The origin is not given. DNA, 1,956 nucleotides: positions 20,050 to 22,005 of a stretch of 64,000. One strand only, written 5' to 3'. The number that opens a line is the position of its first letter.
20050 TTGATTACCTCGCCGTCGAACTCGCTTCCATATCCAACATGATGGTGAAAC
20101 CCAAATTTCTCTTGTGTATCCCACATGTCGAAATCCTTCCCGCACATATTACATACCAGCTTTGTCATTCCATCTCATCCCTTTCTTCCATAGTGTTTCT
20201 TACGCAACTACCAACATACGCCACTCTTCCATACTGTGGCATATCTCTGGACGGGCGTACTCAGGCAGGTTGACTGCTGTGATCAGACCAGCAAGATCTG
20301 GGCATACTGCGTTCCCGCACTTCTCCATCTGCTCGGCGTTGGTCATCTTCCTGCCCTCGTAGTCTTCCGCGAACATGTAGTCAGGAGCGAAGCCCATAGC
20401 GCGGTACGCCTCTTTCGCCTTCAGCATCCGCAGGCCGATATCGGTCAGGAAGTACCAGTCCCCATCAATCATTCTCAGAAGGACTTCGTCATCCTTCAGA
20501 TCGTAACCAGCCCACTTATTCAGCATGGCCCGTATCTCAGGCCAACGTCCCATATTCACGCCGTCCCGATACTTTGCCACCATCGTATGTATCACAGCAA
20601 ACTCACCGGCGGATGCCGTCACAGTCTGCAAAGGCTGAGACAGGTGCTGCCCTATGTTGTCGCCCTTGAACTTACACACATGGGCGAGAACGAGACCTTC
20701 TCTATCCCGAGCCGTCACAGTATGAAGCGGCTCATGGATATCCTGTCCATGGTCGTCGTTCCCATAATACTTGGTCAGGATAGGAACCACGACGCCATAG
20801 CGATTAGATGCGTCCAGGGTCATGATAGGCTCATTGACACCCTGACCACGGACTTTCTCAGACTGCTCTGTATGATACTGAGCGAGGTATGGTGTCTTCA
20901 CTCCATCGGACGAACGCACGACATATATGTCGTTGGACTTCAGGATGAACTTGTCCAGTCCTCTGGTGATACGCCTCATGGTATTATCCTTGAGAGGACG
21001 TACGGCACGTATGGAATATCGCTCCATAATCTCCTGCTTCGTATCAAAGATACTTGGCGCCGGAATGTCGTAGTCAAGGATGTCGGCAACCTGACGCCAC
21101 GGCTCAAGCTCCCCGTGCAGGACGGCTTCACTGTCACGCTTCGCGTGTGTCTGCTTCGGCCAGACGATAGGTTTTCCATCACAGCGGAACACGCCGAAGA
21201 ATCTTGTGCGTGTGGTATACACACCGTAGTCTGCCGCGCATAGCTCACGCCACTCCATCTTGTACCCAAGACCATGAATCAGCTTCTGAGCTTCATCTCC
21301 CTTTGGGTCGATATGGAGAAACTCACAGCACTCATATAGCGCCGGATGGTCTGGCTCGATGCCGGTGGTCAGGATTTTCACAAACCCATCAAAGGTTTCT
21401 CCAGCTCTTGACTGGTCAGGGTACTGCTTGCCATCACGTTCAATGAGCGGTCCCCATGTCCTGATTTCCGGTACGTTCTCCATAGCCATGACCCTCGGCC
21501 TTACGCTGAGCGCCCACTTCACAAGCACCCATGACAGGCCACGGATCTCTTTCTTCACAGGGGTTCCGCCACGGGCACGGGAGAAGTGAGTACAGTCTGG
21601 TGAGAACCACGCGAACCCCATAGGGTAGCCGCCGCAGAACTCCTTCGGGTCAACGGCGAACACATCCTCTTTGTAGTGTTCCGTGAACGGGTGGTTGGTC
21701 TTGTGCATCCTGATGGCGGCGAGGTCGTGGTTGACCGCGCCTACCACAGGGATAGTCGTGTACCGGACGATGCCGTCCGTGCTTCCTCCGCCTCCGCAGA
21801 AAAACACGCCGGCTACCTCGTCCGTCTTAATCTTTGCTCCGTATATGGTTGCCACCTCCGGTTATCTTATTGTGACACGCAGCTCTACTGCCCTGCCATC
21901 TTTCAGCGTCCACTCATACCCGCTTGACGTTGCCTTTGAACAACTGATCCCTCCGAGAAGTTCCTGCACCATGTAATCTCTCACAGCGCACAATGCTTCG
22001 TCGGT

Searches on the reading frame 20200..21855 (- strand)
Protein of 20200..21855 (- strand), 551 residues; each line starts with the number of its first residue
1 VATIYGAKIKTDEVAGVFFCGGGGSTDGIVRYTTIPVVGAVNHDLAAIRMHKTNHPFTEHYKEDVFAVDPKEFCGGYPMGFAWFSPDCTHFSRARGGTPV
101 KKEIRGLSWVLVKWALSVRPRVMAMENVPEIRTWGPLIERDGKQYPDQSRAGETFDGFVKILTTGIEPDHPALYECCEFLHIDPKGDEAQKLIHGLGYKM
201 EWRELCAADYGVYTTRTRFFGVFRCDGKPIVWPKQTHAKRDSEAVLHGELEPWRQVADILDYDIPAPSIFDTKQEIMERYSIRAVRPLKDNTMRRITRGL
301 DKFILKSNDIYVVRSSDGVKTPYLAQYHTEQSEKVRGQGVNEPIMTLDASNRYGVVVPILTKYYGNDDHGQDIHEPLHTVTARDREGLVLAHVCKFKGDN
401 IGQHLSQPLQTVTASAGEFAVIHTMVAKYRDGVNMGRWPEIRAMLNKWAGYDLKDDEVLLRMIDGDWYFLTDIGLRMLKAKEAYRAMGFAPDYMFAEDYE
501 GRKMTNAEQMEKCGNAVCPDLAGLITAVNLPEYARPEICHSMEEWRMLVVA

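Call 39: search_protein_families(library=pfam, proteins=[window:20200-21855:-], max_evalue=0.001)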
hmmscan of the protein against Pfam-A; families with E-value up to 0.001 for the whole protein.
window:20200-21855:- (551 aa): 1 family
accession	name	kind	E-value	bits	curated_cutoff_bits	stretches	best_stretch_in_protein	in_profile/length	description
PF00145.23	DNA_methylase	-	2.8e-14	53.7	22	1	18-132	6-115/324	C-5 cytosine-specific DNA methylase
